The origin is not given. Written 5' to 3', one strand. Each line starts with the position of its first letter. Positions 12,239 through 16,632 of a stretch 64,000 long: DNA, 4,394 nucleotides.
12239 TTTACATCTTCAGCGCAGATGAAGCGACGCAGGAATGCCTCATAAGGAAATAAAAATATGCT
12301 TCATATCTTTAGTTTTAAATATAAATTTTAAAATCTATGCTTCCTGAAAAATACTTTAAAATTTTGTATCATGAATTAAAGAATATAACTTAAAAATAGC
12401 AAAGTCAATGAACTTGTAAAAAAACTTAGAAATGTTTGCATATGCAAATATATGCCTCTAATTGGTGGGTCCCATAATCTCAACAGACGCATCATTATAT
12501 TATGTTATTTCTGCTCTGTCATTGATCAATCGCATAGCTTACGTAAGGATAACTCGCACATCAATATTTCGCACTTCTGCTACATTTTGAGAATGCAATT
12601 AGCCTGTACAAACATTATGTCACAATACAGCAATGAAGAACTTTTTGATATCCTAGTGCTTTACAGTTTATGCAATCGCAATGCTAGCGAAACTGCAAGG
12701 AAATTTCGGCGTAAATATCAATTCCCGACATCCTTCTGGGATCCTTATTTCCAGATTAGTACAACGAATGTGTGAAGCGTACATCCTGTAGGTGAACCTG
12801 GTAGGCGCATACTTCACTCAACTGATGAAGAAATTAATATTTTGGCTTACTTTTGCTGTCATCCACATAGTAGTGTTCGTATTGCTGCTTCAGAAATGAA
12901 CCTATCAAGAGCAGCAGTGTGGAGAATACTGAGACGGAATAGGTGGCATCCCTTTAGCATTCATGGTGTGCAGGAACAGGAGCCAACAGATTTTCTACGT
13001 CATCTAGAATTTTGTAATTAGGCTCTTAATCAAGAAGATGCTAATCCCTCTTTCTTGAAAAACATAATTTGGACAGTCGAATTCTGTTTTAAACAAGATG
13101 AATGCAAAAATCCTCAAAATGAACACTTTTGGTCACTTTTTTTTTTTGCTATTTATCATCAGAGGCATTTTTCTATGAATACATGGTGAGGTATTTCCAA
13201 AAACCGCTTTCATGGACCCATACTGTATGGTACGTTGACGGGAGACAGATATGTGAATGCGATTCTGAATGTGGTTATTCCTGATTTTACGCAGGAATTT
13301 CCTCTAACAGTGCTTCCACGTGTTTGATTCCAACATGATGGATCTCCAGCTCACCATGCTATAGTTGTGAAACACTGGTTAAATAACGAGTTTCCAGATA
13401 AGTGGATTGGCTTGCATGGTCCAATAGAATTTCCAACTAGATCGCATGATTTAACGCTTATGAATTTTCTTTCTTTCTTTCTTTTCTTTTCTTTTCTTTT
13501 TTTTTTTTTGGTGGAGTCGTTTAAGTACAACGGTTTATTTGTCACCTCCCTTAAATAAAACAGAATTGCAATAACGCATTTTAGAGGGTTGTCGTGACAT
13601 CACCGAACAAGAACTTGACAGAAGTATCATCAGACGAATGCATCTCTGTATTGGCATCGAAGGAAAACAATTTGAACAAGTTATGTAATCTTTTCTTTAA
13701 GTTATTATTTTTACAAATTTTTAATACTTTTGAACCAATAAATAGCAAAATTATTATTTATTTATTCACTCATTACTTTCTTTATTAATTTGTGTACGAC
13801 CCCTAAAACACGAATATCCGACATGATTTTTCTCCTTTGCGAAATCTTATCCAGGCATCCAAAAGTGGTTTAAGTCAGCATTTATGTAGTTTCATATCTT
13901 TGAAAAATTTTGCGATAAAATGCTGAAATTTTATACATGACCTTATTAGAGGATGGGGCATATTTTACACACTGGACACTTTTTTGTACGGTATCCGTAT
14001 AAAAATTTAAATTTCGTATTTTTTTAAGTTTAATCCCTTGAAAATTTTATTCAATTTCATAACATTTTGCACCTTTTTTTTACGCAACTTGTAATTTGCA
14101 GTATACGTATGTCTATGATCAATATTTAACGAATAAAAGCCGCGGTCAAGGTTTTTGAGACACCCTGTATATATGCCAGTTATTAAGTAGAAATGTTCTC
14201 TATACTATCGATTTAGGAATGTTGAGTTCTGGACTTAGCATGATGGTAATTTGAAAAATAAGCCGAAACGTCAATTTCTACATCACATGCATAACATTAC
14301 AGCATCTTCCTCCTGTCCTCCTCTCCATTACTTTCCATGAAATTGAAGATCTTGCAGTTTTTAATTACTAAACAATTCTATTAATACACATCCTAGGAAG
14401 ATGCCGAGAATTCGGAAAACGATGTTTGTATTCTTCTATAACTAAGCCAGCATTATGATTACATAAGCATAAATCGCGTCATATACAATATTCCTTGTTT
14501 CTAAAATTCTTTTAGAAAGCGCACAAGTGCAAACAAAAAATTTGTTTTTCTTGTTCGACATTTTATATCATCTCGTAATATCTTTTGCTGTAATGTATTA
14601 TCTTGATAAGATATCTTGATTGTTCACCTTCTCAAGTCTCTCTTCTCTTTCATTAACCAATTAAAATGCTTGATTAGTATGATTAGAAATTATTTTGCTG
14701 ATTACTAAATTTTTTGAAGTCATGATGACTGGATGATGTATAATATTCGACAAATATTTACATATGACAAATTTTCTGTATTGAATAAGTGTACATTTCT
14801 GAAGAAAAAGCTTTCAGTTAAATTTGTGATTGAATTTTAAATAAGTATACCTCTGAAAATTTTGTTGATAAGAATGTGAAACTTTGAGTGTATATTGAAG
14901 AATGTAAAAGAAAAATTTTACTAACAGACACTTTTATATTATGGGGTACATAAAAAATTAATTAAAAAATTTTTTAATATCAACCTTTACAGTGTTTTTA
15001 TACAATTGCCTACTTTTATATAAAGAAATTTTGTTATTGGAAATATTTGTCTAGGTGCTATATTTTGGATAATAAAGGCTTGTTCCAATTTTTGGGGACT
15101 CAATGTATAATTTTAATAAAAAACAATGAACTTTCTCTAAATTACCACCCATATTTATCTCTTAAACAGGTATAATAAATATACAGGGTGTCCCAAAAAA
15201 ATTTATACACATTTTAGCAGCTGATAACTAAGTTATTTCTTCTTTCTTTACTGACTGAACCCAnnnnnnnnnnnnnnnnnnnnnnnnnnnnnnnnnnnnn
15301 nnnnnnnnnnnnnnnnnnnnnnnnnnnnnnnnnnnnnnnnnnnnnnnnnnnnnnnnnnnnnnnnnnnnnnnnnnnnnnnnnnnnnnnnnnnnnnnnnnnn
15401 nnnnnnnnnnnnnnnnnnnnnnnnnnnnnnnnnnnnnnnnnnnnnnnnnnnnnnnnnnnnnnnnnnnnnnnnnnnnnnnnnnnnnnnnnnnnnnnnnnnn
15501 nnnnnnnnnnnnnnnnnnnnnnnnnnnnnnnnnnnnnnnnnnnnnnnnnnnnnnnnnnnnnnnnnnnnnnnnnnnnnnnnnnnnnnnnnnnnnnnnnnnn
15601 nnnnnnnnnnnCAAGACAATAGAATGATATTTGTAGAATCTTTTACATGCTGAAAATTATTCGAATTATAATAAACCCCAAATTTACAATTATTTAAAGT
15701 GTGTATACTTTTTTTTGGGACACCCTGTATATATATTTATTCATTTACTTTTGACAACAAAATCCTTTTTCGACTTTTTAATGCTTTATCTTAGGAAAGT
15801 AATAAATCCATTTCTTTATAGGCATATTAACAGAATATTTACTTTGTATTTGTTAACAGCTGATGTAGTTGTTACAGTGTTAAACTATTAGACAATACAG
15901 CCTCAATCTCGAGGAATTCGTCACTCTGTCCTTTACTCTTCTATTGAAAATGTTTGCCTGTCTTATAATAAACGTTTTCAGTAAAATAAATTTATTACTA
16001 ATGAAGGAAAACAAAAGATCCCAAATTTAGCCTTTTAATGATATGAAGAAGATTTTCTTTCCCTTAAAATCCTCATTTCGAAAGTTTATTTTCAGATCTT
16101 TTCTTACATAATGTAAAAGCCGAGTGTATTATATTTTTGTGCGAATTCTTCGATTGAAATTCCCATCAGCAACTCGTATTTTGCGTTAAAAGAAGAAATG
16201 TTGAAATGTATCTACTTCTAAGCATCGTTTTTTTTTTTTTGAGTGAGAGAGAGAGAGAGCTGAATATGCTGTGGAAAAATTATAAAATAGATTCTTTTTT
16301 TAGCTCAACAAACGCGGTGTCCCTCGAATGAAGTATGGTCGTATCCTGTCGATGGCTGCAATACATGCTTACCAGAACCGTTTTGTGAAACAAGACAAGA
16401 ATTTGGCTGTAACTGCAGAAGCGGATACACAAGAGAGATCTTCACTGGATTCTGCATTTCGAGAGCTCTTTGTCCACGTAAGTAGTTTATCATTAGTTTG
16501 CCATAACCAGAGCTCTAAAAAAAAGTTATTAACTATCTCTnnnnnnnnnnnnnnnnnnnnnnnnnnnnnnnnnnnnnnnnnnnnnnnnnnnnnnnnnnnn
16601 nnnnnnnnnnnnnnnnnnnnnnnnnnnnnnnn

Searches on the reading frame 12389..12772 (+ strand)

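Call 25: search_protein_families(library=pfam, max_evalue=0.01, proteins=[window:12389-12772:+])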
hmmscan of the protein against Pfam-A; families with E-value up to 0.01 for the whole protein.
seq(128 aa): 1 family
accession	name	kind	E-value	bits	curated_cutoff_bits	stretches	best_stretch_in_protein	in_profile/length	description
PF16087.11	DUF4817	-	0.0096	16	22.6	0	83-111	3-31/55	Helix-turn-helix domain (DUF4817)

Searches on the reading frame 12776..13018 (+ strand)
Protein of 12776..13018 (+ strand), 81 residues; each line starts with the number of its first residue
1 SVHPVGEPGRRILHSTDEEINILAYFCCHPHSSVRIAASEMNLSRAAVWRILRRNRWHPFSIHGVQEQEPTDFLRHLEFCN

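Call 25: search_protein_families(library=pfam, max_evalue=0.01, proteins=[window:12776-13018:+])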
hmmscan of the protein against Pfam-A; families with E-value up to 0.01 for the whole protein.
seq(81 aa): 1 family
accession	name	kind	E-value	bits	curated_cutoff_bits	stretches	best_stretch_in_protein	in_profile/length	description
PF13412.12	HTH_24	-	0.0042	17.1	21.9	1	20-54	6-40/48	Winged helix-turn-helix DNA-binding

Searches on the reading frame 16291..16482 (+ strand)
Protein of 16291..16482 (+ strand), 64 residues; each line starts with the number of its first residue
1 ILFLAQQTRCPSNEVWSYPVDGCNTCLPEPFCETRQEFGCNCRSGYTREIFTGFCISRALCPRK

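Call 7: search_protein_families(library=pfam, max_evalue=1, proteins=[window:16291-16482:+])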
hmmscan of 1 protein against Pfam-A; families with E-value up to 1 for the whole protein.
seq(64 aa): 1 family
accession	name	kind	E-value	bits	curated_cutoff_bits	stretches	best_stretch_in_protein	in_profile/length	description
PF01826.23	TIL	-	0.0027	18.3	24.5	1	10-61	1-55/55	Trypsin Inhibitor like cysteine rich domain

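Call 26: find_homologous_proteins(query=window:16303-16479:+, max_evalue=0.01)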
Query seq(59 aa) (59 aa): 2 proteins with E <= 0.01 among 2 candidates.
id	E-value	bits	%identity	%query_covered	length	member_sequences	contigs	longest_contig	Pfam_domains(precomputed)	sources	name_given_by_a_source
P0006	1.9e-34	134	100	98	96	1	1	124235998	-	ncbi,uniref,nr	ncbi:hypothetical protein HNY73_017006 [Argiope bruennichi]|uniref:TIL domain-containing protein n=1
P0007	8.2e-24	100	73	100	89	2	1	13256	-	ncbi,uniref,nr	ncbi:hypothetical protein AVEN_112729-1 [Araneus ventricosus]|uniref:TIL domain-containing protein n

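Call 27: find_encoding_contigs(protein=P0006, flank=10000, max_places=4)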
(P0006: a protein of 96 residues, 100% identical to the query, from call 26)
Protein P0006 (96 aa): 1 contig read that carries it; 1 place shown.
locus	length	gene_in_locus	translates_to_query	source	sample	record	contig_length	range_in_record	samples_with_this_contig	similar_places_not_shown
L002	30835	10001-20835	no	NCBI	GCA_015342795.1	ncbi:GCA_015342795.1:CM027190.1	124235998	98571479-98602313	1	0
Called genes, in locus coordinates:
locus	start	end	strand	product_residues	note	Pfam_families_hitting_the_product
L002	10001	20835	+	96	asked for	-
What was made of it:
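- On Non-processed (duplicated) pseudogene: The only indirect evidence is that no gene is called over the exons in GCA_015342795.1 (call 27).
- No gene is called over these exons in the GCA_015342795.1 annotation (call 27). No gene model exists in the public annotation (call 27).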
